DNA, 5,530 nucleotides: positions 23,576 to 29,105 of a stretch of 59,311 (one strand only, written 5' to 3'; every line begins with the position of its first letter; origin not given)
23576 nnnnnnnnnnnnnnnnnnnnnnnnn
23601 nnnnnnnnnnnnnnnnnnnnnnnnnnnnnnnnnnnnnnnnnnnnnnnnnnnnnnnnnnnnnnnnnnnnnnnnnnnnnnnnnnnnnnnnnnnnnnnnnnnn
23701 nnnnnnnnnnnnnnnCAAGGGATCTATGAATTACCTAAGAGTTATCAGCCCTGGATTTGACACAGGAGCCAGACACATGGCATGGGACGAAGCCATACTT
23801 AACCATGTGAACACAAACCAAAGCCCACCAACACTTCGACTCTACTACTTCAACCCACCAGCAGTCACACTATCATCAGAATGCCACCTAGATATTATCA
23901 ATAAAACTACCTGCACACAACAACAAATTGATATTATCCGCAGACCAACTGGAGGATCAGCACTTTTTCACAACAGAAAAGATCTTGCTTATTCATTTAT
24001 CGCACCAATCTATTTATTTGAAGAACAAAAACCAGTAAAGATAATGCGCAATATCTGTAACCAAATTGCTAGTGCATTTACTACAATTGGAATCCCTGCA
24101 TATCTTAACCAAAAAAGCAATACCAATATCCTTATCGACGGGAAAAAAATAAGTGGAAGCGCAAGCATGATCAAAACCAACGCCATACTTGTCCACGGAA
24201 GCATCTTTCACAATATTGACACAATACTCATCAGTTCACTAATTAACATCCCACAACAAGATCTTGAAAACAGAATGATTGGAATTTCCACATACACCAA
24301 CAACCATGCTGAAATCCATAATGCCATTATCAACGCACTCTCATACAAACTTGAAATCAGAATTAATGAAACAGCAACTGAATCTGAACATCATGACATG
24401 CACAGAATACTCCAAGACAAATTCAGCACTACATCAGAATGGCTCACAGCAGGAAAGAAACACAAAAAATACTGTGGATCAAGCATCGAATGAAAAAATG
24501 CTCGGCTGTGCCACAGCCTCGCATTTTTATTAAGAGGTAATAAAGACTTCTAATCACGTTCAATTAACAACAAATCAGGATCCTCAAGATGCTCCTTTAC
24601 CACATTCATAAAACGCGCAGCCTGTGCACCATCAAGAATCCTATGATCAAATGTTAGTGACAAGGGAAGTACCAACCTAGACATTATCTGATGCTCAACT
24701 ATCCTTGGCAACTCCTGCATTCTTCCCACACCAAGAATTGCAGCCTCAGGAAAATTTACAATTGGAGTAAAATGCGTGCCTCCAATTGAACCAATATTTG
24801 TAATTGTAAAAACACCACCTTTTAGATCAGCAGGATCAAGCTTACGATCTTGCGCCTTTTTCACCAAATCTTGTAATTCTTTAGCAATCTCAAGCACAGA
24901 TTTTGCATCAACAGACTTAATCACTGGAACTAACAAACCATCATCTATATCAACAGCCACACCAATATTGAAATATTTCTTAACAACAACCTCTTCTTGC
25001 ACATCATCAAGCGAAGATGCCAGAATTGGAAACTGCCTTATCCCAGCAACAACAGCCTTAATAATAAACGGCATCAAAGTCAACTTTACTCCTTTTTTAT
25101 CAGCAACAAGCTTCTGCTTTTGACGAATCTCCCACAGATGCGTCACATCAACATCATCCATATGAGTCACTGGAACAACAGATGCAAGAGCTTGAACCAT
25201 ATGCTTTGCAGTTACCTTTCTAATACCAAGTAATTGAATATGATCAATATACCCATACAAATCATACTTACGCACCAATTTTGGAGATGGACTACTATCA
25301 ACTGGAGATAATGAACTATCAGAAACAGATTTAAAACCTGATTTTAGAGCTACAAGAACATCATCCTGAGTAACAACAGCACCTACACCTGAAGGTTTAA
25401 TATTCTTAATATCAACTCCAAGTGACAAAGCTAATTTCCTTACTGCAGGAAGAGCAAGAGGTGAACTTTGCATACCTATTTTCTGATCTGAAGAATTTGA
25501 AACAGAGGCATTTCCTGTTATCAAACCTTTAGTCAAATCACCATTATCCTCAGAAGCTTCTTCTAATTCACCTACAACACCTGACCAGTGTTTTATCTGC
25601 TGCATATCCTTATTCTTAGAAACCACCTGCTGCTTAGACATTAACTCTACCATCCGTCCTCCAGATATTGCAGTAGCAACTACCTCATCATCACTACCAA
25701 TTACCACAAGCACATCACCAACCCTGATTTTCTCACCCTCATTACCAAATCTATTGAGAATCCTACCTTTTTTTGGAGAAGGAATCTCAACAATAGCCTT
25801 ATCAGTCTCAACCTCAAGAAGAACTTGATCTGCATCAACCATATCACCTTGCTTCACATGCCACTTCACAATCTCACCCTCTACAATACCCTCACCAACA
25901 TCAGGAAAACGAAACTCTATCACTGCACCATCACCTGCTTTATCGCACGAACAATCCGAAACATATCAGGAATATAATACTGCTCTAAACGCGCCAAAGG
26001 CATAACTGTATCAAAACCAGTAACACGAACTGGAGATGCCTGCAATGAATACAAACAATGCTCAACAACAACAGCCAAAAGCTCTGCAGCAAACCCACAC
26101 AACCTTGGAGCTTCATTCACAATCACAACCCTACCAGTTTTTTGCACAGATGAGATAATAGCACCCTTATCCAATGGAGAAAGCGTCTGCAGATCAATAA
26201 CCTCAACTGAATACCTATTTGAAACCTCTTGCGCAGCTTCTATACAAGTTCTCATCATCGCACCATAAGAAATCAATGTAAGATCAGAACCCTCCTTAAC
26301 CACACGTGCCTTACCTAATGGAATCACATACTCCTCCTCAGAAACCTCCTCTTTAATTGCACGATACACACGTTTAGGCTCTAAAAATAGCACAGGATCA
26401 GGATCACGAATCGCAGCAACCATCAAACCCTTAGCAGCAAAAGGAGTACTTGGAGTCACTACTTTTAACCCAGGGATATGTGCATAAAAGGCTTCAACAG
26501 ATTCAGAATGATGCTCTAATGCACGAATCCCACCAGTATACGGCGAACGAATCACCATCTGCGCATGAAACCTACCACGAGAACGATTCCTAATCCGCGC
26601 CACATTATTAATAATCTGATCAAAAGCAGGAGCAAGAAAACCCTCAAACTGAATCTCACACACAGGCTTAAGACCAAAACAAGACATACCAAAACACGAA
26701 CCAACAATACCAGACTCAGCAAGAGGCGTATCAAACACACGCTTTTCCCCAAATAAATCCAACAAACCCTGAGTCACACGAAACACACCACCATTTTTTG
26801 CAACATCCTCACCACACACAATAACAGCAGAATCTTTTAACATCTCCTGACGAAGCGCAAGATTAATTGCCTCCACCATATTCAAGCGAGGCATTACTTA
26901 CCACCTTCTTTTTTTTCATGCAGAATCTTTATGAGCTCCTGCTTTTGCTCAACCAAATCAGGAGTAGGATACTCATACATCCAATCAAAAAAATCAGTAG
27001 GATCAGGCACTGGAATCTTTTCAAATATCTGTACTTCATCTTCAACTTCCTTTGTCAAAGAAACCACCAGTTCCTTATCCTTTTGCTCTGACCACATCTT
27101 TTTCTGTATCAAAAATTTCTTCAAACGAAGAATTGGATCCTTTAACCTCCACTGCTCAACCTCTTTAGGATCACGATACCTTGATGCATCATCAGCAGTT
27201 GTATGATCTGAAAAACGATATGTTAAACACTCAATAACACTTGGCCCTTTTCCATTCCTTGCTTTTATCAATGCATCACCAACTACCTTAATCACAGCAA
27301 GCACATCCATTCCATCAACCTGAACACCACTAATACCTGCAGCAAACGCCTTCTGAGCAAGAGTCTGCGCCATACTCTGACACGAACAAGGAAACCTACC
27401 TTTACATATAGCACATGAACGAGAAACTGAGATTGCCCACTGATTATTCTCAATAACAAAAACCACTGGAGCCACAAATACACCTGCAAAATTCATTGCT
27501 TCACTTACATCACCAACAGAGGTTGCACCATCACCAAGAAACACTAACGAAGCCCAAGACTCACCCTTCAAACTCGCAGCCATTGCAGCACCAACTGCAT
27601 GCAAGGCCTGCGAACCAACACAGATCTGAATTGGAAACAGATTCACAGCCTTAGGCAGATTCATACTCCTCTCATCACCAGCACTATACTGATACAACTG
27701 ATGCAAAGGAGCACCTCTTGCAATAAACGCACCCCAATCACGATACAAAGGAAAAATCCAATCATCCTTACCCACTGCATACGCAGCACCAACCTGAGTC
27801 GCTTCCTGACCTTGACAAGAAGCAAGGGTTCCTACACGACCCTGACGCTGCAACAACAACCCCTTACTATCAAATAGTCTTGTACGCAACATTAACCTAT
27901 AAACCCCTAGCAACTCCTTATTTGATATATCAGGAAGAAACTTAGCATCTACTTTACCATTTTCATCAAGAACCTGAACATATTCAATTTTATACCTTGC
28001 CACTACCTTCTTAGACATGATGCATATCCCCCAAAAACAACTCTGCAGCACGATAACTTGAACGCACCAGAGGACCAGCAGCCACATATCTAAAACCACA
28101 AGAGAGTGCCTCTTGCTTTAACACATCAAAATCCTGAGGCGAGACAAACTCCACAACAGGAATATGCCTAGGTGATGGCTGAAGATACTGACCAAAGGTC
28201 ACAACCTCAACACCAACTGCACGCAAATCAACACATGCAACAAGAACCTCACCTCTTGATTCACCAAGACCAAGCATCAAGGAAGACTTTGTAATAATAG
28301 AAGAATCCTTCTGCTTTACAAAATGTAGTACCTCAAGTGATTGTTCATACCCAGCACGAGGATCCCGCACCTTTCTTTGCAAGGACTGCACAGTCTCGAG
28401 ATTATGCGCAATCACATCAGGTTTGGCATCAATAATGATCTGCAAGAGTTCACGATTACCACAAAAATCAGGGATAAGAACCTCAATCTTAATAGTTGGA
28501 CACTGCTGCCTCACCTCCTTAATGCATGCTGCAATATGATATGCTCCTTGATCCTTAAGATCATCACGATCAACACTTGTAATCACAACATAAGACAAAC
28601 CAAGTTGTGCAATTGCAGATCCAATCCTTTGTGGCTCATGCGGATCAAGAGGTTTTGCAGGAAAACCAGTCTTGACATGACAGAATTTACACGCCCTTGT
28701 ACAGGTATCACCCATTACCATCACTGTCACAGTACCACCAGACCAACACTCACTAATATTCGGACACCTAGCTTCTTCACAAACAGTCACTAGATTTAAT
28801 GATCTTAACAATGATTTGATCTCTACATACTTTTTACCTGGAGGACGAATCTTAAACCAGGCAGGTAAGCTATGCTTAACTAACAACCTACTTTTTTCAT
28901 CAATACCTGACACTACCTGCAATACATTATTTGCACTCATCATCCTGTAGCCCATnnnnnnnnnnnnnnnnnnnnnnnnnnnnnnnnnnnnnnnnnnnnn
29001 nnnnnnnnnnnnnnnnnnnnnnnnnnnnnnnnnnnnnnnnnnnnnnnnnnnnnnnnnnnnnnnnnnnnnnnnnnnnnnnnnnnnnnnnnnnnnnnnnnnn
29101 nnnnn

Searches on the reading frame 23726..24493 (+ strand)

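Call 57: search_protein_families(library=pfam, proteins=[window:23726-24493:+], max_evalue=0.001)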
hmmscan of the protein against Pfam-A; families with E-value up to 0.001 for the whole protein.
window:23726-24493:+ (255 aa): 2 families
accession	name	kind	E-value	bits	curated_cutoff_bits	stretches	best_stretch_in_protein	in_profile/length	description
PF21948.1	LplA-B_cat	-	5.8e-29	101.9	27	1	15-191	3-182/200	Lipoyl protein ligase A/B catalytic domain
PF03099.24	BPL_LplA_LipB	-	1.6e-09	38.2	21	1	56-165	14-133/133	Biotin/lipoate A/B protein ligase family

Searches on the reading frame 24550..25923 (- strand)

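Call 58: search_protein_families(library=pfam, proteins=[window:24550-25923:-], max_evalue=0.001)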
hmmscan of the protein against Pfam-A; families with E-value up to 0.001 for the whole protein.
window:24550-25923:- (457 aa): 4 families
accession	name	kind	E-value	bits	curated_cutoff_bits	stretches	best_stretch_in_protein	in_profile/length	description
PF00198.28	2-oxoacid_dh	-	5e-85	285.1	23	1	228-453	6-231/232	2-oxoacid dehydrogenases acyltransferase (catalytic domain)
PF00364.28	Biotin_lipoyl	-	6.9e-21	74.3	22.1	1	3-75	2-73/73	Biotin-requiring enzyme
PF02817.22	E3_binding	-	7.4e-08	32.9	23.7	1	155-190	1-36/36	e3 binding domain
PF13533.13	Biotin_lipoyl_2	-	3.6e-05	23.9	29.8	1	14-38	7-31/32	Biotin-lipoyl like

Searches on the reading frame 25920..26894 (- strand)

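Call 58: search_protein_families(library=pfam, proteins=[window:25920-26894:-], max_evalue=0.001)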
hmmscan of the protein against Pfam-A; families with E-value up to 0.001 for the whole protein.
window:25920-26894:- (324 aa): 2 families
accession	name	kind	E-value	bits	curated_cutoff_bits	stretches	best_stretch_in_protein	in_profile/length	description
PF02779.29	Transket_pyr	-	4.4e-42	144.1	27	1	5-178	4-173/174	Transketolase, pyrimidine binding domain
PF02780.25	Transketolase_C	-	6.6e-36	123.4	25.9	1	194-311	1-121/124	Transketolase, C-terminal domain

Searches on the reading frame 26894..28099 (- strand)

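Call 58: search_protein_families(library=pfam, proteins=[window:26894-28099:-], max_evalue=0.001)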
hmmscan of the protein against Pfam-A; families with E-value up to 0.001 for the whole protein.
window:26894-28099:- (401 aa): 3 families
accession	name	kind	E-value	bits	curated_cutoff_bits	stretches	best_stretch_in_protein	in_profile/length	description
PF00676.26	E1_dh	-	8.9e-79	265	22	1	67-367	1-299/300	Dehydrogenase E1 component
PF13292.11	DXP_synthase_N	-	1.7e-05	24.7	21.2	1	167-224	119-176/274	1-deoxy-D-xylulose-5-phosphate synthase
PF02775.26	TPP_enzyme_C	-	7.2e-05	23.1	21.9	1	168-291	33-151/151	Thiamine pyrophosphate enzyme, C-terminal TPP binding domain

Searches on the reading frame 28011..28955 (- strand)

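Call 58: search_protein_families(library=pfam, proteins=[window:28011-28955:-], max_evalue=0.001)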
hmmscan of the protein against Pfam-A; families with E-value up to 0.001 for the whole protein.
window:28011-28955:- (314 aa): 2 families
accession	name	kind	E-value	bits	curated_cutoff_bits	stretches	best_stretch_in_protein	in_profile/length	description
PF04055.27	Radical_SAM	-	3.2e-20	73.4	29.5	1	80-237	2-159/166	Radical SAM superfamily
PF16881.10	LIAS_N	-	4.4e-10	40.3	27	1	27-64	58-96/96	N-terminal domain of lipoyl synthase of Radical_SAM family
